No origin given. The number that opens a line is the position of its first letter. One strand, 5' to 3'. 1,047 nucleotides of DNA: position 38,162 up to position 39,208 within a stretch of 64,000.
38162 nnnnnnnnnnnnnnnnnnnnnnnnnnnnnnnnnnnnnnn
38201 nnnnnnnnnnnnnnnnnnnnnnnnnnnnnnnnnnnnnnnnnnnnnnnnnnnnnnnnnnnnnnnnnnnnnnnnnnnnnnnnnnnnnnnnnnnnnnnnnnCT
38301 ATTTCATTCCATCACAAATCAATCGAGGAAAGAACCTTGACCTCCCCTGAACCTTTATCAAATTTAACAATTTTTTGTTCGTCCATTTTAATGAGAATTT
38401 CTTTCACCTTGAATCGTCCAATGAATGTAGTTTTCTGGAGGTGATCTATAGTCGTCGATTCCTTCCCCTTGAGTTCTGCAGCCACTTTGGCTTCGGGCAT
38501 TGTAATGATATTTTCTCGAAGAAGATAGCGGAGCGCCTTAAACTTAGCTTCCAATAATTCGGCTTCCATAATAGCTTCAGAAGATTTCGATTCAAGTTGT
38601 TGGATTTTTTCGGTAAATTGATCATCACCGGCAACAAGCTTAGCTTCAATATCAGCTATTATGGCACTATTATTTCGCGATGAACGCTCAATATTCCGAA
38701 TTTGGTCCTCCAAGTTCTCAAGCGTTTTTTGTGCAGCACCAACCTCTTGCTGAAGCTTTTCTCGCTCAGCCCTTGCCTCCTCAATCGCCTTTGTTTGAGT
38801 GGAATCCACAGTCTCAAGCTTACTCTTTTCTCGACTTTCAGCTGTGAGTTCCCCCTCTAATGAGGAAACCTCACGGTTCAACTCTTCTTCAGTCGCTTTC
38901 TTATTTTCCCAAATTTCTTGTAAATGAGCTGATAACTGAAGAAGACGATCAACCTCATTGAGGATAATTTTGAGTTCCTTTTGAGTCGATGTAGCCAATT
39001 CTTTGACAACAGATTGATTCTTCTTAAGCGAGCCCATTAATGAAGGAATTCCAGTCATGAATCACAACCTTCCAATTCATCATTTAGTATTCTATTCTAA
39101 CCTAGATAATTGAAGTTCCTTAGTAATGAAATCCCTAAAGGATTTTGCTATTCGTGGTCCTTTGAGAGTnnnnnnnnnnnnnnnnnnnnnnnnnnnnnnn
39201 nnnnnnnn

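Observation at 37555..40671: Tandem B-A-B-A array of four ~250-aa coiled-coil proteins, each ending in a winged-helix domain, organised as two translationally coupled pairs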

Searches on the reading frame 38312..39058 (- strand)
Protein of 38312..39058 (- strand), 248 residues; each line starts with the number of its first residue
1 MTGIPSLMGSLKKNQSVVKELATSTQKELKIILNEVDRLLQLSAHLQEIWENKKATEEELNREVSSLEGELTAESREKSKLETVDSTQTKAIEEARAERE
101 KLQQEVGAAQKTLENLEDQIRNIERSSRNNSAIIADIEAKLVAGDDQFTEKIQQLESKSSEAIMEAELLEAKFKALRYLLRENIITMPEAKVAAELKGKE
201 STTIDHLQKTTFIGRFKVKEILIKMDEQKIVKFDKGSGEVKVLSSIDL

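Call 3: search_protein_families(library=pfam, proteins=[window:38312-39058:-], max_evalue=1)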
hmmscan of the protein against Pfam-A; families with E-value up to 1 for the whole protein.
window:38312-39058:- (248 aa): 7 families
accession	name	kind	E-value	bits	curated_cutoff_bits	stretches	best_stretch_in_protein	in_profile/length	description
PF25443.1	ANG-1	-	0.013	16.1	28.5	1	75-131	31-84/105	ANG-1-like domain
PF10814.13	CwsA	-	0.039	14.7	26.7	1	90-145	48-105/134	Cell wall synthesis protein CwsA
PF08647.16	BRE1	-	0.2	12.2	27.9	1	60-156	1-93/95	BRE1 E3 ubiquitin ligase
PF07889.17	DUF1664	-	0.25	11.8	34.6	1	40-125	44-122/124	Protein of unknown function (DUF1664)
PF05478.16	Prominin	-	0.28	9.6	34.3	1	15-136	220-341/799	Prominin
PF04632.18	FUSC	-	0.63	9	30.9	1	7-128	234-338/660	Fusaric acid resistance protein family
PF24627.1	PUMA_CC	-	0.76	10.3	30.1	1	80-125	23-71/74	PUMA coiled-coil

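Call 4: search_protein_families(library=ncbifam, proteins=[window:38312-39058:-], max_evalue=1)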
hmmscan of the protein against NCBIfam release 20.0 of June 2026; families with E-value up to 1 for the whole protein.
window:38312-39058:- (248 aa): 11 families
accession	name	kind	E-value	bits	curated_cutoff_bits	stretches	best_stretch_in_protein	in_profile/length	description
TIGR02168.1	SMC_prok_B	equivalog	9.1e-06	23.7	567.35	1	11-183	300-475/1181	chromosome segregation protein SMC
TIGR02169.1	SMC_prok_A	equivalog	0.00015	19.6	729.4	1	13-177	696-861/1165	chromosome segregation protein SMC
NF045487.1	ASRP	equivalog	0.00069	18.3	300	1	24-169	132-472/593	archaea-specific SMC-related protein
NF006543.0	PRK09039.1-2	equivalog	0.007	16.2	305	1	45-161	44-206/350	peptidoglycan -binding protein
NF052356.1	mannose_binding_lectin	equivalog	0.0093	16.6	80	1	41-124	17-98/103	mannose-binding lectin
NF045780.1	TrlF_fam_ATP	equivalog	0.055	12.2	350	1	17-200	419-630/944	TrlF family AAA-like ATPase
NF002572.0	PRK02224.1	equivalog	0.067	11.4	1087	1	20-174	195-649/888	DNA double-strand break repair ATPase Rad50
NF041035.1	Rad50_Halo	equivalog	0.084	11.2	1000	1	45-181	241-732/883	DNA double-strand break repair ATPase Rad50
NF046010.1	MAG6790_fam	equivalog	0.097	12.8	50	0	103-129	11-37/71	MAG6790 family protein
NF040788.1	S-lay_SlaB_Mtsph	equivalog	0.19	10.6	700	1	51-123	304-376/416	S-layer protein SlaB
NF033930.1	pneumo_PspA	exception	0.64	8.6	850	1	23-162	135-266/659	pneumococcal surface protein A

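Call 7: find_homologous_proteins(query=window:38312-39058:-, max_evalue=0.001)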
Query window:38312-39058:- (248 aa): 37 proteins with E <= 0.001 among 1482 candidates.
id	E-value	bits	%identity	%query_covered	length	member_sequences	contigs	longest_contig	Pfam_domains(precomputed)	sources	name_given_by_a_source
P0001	1.5e-129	448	90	100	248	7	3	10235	-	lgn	-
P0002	2.4e-89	317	66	100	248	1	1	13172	PF19220.7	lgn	-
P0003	1.2e-88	314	66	100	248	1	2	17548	-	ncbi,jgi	ncbi:MAG: hypothetical protein ACXACF_03850 [Candidatus Hermodarchaeia archaeon]|jgi:chromosome segr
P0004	8.0e-88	312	65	100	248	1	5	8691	-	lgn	-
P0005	1.3e-84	301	62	100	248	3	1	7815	-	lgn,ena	-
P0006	2.8e-84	300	63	100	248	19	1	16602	-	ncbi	ncbi:MAG: hypothetical protein ACFE8O_06635 [Candidatus Hermodarchaeota archaeon]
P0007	9.7e-81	289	63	100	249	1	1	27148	-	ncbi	-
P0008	1.8e-80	288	61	100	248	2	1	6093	-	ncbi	ncbi:MAG: hypothetical protein ACFFD8_06940 [Candidatus Thorarchaeota archaeon]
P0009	3.8e-79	283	62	100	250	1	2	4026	-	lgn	-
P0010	6.3e-79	283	58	100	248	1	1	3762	-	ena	-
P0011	7.2e-78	279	61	97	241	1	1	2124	-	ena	-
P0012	7.8e-78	279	60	100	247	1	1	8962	-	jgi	jgi:DNA repair exonuclease SbcCD ATPase subunit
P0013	1.2e-77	279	59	100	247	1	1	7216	-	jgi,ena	-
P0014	3.3e-77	277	58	100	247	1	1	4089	-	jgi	-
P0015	8.8e-77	276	59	100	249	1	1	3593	-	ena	-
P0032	1.4e-69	252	54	100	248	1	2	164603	-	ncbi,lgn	ncbi:MAG: hypothetical protein ACFE9D_10330 [Promethearchaeota archaeon]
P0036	3.1e-68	248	54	100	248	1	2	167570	-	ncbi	-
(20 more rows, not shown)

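Call 9: find_encoding_contigs(protein=P0032, flank=8000, max_places=3)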
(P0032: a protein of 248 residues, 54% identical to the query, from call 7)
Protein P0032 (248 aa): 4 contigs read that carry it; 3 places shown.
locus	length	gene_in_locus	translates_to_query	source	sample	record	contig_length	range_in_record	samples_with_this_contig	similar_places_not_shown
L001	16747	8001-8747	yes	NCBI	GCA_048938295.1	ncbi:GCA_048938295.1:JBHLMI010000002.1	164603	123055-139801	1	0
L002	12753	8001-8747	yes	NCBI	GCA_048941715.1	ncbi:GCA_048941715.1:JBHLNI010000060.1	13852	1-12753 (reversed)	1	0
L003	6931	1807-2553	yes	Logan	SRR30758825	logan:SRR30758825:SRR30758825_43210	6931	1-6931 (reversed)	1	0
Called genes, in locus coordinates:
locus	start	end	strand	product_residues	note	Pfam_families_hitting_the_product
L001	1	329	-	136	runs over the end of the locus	PF12172:zf-ChsH2, PF01796:OB_ChsH2_C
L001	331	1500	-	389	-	PF00108:Thiolase_N, PF02803:Thiolase_C, PF22691:Thiolase_C_1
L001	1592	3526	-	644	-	PF16177:ACAS_N, PF00501:AMP-binding, PF13193:AMP-binding_C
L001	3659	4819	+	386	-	PF00108:Thiolase_N, PF22691:Thiolase_C_1, PF02803:Thiolase_C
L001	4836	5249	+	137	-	PF12172:zf-ChsH2, PF01796:OB_ChsH2_C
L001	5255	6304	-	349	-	PF00296:Bac_luciferase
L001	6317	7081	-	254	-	PF00378:ECH_1, PF16113:ECH_2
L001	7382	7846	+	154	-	-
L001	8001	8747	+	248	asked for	-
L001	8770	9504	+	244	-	-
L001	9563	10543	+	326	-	PF01555:N6_N4_Mtase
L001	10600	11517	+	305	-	PF00294:PfkB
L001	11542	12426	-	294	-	PF00582:Usp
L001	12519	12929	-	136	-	-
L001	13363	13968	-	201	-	PF00626:Gelsolin, PF25480:DUF7904 (faint), PF00626:Gelsolin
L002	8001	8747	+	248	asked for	-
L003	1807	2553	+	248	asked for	-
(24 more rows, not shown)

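Call 10: find_encoding_contigs(protein=P0036, flank=8000, max_places=3)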
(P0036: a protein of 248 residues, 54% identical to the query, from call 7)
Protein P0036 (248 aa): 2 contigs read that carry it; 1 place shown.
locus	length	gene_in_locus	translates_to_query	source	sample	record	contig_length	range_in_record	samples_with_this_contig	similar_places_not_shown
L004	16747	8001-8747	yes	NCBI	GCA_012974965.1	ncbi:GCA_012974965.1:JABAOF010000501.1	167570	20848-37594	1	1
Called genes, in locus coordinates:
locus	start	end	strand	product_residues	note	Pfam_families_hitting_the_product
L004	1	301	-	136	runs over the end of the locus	PF12172:zf-ChsH2 (weak), PF01796:OB_ChsH2_C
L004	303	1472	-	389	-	PF00108:Thiolase_N, PF22691:Thiolase_C_1, PF02803:Thiolase_C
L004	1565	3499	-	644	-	PF16177:ACAS_N, PF00501:AMP-binding, PF13193:AMP-binding_C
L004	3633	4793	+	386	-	PF00108:Thiolase_N, PF22691:Thiolase_C_1, PF02803:Thiolase_C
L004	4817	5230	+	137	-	PF12172:zf-ChsH2, PF01796:OB_ChsH2_C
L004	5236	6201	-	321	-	PF00296:Bac_luciferase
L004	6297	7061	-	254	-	PF00378:ECH_1, PF16113:ECH_2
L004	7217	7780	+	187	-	-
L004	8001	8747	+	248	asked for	-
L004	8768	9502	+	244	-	PF01047:MarR (faint)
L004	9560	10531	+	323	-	PF01555:N6_N4_Mtase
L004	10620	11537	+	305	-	PF00294:PfkB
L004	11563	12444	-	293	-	PF00582:Usp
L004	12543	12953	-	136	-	-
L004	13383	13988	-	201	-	PF00626:Gelsolin, PF25480:DUF7904 (faint), PF00626:Gelsolin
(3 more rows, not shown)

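Call 19: search_protein_families(library=padloc, proteins=[window:38312-39058:-], max_evalue=1)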
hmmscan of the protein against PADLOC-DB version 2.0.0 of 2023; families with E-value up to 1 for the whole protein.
window:38312-39058:- (248 aa): 20 families
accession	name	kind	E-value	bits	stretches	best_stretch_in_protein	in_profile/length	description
PDLC00581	JetC3|JetC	-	0.00036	16.5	1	15-234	781-1003/1473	DUF3584 domain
PDLC03865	LmuB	-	0.0021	14.3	1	8-188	526-697/1007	-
PDLC00580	JetC3|JetC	-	0.0023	14.2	1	19-175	241-400/1068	DUF3584 domain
PDLC00518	JetC1|JetC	-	0.0023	13.8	1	23-176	275-441/1112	DUF3584 domain; MukB-like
PDLC00551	JetC2|JetC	-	0.0052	12.6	1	13-224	840-1048/1365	DUF3584 domain; MukB-like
PDLC00505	JetC1|JetC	-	0.0065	12.5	1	12-167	637-790/1118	DUF3584 domain; MukB-like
PDLC03868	LmuB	-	0.0079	12.5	1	17-186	287-453/1035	-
PDLC00553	JetC2|JetC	-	0.026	10.4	1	29-171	856-1000/1361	DUF3584 domain; MukB-like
PDLC01038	Csx15/20/peptidase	-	0.057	11.8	1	23-64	12-52/118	peptidase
PDLC00006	DruC1|DruC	-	0.057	9.9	1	22-170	198-345/626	Unknown function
PDLC03022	MTase_I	-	0.082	9.2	1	30-211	652-827/857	Type I methyltransferase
PDLC00504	JetC1|JetC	-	0.098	8.6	1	32-194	248-407/1144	DUF3584 domain; MukB-like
PDLC04547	PDC-M26A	-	0.11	9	1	30-170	139-268/724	-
PDLC02723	PbeC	-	0.11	8.9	1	79-155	194-270/618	PbeC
PDLC00262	LmuB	-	0.14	8.9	2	111-181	328-393/588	AAA ATPase domain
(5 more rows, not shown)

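Call 25: predict_structure(alignment_id=A2)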
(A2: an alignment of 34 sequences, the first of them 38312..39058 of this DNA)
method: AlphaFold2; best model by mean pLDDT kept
length: 248 residues; sequences in the alignment: 34
mean_pLDDT: 85.6   pTM: 0.31
mean pLDDT of the five models: 85.6, 83.7, 82.9, 82.2, 77.2
residues with pLDDT >= 90: 131; 70-90: 101; 50-70: 15; < 50: 1
segments of 3 or more residues with pLDDT < 50: none
pLDDT, mean of each block of 10 residues (from residue 1): 67 80 88 90 93 95 95 93 91 95 97 97 95 94 92 92 87 76 69 73 79 78 78 77 65
secondary structure, 60 per line:
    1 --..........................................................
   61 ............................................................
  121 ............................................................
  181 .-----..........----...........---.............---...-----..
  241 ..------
elements in order: H3-181 H187-196 E201-203 H204-211 H215-227 E231-233 E239-242

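Call 33: fold_search(model_id=the predicted structure, library=pdb)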
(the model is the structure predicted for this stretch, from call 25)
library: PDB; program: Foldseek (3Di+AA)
matches with E <= 10: 1865; with E <= 0.001: 0
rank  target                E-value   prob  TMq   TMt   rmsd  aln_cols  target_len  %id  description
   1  1z91                  2.2e-03  1.00  0.23  0.39   6.4        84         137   18  x-ray crystal structure of apo-OhrRC15S in reduced form: MarR family protein (released 2005-10-25)
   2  3cdh_A                2.4e-03  1.00  0.25  0.43   5.7        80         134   21  Crystal structure of the MarR family transcriptional regulator SPO1453 from Silicibacter pomeroyi DSS-3 (released 2008-03-18)
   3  3cdh_B                2.4e-03  1.00  0.25  0.43   5.8        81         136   21  Crystal structure of the MarR family transcriptional regulator SPO1453 from Silicibacter pomeroyi DSS-3 (released 2008-03-18)
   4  7kym_B                2.7e-03  1.00  0.25  0.41   5.1        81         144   12  Crystal structure of the MarR family transcriptional regulator from Bradyrhizobium japonicum (released 2021-12-15)
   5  7el3_B                2.9e-03  1.00  0.24  0.41   7.7        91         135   23  Crystal structure of HpaR-DNA complex from Acinetobacter baumannii (released 2022-01-19)
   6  6pco_C                3.3e-03  1.00  0.24  0.42   6.8        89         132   15  Mechanism for regulation of DNA binding of Bordetella bronchiseptica BpsR by 6-hydroxynicotinic acid (released 2019-11-06)
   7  7kua                  3.8e-03  1.00  0.24  0.38   5.7        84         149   14  Crystal structure of the MarR family transcriptional regulator from Pseudomonas putida bound to Indole 3 acetic acid (released 2021-12-01)
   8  6pco_A                4.9e-03  1.00  0.24  0.41   6.5        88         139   14  Mechanism for regulation of DNA binding of Bordetella bronchiseptica BpsR by 6-hydroxynicotinic acid (released 2019-11-06)
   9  8har_A                5.2e-03  1.00  0.20  0.15   7.9        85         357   15  SAH-bound C-Methyltransferase Fur6 from Streptomyces sp. KO-3988 (released 2023-11-01)
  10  5aiq_D                6.0e-03  1.00  0.25  0.46   4.8        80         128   18  Crystal structure of ligand-free NadR (released 2016-03-02)
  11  6pcp_B                6.4e-03  1.00  0.23  0.41   7.0        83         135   16  Mechanism for regulation of DNA binding of Bordetella bronchiseptica BpsR by 6-hydroxynicotinic acid (released 2019-11-06)
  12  2pex_A                7.2e-03  1.00  0.24  0.41   7.8        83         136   18  Structure of reduced C22S OhrR from Xanthamonas Campestris (released 2007-12-11)
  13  1z9c_C                7.2e-03  1.00  0.23  0.39   3.9        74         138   18  Crystal structure of OhrR bound to the ohrA promoter: Structure of MarR family protein with operator DNA (released 2005-10-25)
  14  1s3j_B                7.7e-03  1.00  0.23  0.38   7.7        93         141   12  X-ray crystal structure of YusO protein from Bacillus subtilis (released 2004-04-13)
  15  2j5p_MODEL_1_A        8.3e-03  1.00  0.22  0.71   2.1        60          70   22  E. coli FtsK gamma domain (released 2006-10-04)
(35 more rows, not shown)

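Call 40: search_protein_representatives(alignment_id=A4)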
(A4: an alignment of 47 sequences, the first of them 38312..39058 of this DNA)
Query: 47 sequences, 247 profile positions. Proteins with E-value up to 0.001 (for the whole library): 2892; up to 1e-10: 229; up to 1e-30: 13. The best 150 are listed.
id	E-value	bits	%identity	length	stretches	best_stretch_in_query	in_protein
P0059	3.0e-79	282.3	-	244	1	1-245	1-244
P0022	6.7e-78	277.9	-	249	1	1-247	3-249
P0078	6.5e-77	274.6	-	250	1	1-247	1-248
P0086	3.5e-58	213.3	-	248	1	2-246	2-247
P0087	1.0e-54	202.0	-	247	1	1-245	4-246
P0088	1.8e-53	197.9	-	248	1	1-247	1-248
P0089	6.4e-51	189.5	-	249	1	1-245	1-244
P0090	6.7e-51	189.4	-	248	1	1-247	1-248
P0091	7.9e-51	189.2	-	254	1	1-245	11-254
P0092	5.6e-44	166.8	-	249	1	4-246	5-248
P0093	5.2e-40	153.8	-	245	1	1-245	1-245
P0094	1.6e-35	139.0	-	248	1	1-247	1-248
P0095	1.5e-31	126.1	-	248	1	1-246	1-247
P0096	3.4e-30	121.6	-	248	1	1-247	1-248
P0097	5.1e-30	121.1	-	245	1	1-245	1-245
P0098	5.5e-30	120.9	-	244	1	1-242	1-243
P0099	1.0e-29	120.0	-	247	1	1-245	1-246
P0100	1.5e-29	119.5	-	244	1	1-245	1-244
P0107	2.0e-22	96.2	-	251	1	7-247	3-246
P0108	3.8e-22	95.3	-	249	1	1-246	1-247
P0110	1.4e-21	93.4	-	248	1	1-245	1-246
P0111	1.4e-21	93.4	-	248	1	1-246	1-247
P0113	2.1e-21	92.8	-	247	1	5-246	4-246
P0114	2.4e-21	92.6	-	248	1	1-247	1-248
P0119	1.2e-20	90.3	-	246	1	10-238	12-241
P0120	2.1e-20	89.6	-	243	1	6-241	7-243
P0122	2.6e-20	89.3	-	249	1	1-245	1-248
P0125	6.2e-20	88.0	-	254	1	17-247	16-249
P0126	9.3e-20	87.4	-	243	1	36-239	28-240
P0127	1.8e-19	86.5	-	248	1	1-246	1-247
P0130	3.8e-19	85.4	-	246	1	1-244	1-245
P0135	4.2e-18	82.0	-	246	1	1-245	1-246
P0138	2.2e-17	79.7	-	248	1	1-246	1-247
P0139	2.7e-17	79.4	-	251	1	18-242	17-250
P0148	1.3e-16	77.2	-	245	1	2-238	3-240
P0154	1.0e-15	74.2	-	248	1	1-247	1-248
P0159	1.6e-15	73.6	-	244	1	1-241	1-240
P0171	1.5e-14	70.4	-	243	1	3-244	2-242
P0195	1.3e-13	67.3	-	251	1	4-245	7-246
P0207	3.1e-13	66.1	-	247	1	11-229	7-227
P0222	8.0e-13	64.7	-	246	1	16-238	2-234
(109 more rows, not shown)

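Call 43: list_cluster_members(proteins=[P0094, P0097, P0098, P0107, P0110, P0113, P0119, P0148, P0207, P0222])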
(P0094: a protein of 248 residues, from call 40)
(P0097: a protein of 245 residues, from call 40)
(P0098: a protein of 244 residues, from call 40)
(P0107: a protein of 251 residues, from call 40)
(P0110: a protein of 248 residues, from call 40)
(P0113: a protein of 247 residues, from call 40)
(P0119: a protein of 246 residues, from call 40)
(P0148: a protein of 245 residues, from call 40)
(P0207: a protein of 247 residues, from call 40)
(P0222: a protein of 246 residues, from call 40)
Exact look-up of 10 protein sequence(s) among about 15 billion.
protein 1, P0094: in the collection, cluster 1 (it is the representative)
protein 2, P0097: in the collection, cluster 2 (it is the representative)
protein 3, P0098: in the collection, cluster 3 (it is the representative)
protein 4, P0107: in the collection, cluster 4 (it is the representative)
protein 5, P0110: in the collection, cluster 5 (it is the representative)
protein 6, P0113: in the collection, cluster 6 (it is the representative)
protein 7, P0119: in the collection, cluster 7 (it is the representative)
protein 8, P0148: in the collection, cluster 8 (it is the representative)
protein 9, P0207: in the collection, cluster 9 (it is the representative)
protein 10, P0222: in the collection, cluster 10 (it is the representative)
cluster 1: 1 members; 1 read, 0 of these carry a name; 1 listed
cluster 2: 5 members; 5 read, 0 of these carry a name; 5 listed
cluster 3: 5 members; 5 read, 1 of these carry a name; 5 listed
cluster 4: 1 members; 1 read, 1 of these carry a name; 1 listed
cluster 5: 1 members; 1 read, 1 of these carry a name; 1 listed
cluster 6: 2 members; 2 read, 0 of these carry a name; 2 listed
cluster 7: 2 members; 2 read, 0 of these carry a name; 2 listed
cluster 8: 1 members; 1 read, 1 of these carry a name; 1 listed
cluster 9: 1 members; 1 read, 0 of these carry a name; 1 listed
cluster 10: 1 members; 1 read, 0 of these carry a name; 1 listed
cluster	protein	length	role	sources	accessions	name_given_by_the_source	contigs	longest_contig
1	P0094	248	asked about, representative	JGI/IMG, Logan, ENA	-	-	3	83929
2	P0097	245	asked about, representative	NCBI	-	-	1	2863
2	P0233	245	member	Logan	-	-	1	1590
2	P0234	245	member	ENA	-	-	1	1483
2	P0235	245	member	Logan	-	-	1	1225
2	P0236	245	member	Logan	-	-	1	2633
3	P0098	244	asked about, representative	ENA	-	-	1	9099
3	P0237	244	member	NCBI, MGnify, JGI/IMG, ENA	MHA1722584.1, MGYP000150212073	MAG: hypothetical protein ACTSXW_05840 [Candidatus Baldrarchaeia archaeon] | CR=1 FL=1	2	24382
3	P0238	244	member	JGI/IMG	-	-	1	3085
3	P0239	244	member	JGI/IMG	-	-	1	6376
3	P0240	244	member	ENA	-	-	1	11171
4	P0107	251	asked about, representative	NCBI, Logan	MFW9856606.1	MAG: hypothetical protein ACFFFG_16255 [Candidatus Thorarchaeota archaeon]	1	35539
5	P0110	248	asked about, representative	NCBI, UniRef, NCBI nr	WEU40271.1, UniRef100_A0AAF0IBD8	MAG: hypothetical protein OdinLCB4_007335 [Candidatus Odinarchaeum yellowstonii] | Uncharacterized protein n=1 Tax=Odinarchaeota yellowstonii (strain LCB_4) TaxID=1841599 ...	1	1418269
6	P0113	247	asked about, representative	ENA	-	-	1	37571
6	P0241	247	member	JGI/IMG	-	-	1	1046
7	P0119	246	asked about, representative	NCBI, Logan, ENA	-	-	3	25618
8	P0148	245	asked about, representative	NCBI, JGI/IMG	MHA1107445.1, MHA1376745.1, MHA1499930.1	MAG: hypothetical protein ACTSPN_17280 [Promethearchaeota archaeon]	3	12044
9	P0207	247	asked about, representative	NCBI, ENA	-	-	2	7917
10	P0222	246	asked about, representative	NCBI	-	-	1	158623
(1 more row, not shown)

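Call 47: find_encoding_contigs(protein=P0110, flank=8000, max_places=1)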
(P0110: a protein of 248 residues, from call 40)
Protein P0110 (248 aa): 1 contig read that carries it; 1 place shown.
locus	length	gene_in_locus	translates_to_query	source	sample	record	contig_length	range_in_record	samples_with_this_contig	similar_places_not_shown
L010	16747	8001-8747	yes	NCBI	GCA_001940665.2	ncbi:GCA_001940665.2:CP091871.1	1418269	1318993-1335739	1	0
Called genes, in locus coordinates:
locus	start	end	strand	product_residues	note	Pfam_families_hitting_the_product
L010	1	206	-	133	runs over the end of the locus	PF02629:CoA_binding, PF13380:CoA_binding_2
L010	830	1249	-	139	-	PF00210:Ferritin, PF02915:Rubrerythrin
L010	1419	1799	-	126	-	PF01022:HTH_5, PF12840:HTH_20, PF13412:HTH_24 (weak)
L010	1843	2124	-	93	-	PF13534:Fer4_17 (faint), PF00037:Fer4, PF12797:Fer4_2 (weak), PF12837:Fer4_6 (weak), PF13237:Fer4_10 (weak), PF14697:Fer4_21, PF12838:Fer4_7 (weak), PF13187:Fer4_9 (weak), +3 more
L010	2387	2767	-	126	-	-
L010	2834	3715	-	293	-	PF00753:Lactamase_B (faint), PF12706:Lactamase_B_2 (weak)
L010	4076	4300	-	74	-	PF07927:HicA_toxin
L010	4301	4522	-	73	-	PF15919:HicB_lk_antitox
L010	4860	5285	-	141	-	-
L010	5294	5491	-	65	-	-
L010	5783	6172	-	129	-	PF02310:B12-binding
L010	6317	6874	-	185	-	PF01169:GDT1, PF01925:TauE (faint), PF01169:GDT1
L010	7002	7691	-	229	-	PF02511:Thy1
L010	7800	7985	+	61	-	-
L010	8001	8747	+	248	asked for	PF15619:Lebercilin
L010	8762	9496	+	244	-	PF01978:TrmB (weak)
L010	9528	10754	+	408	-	PF00083:Sugar_tr (weak), PF07690:MFS_1, PF05977:MFS_3 (weak), PF07690:MFS_1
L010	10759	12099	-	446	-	-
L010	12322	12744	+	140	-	-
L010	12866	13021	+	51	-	-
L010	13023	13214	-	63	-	-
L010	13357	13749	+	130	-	PF03259:Robl_LC7 (weak)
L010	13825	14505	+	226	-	-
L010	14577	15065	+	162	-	-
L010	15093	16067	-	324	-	PF22662:Csa3_N (weak)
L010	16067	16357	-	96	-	PF09620:Cas_csx3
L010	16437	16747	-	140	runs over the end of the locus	-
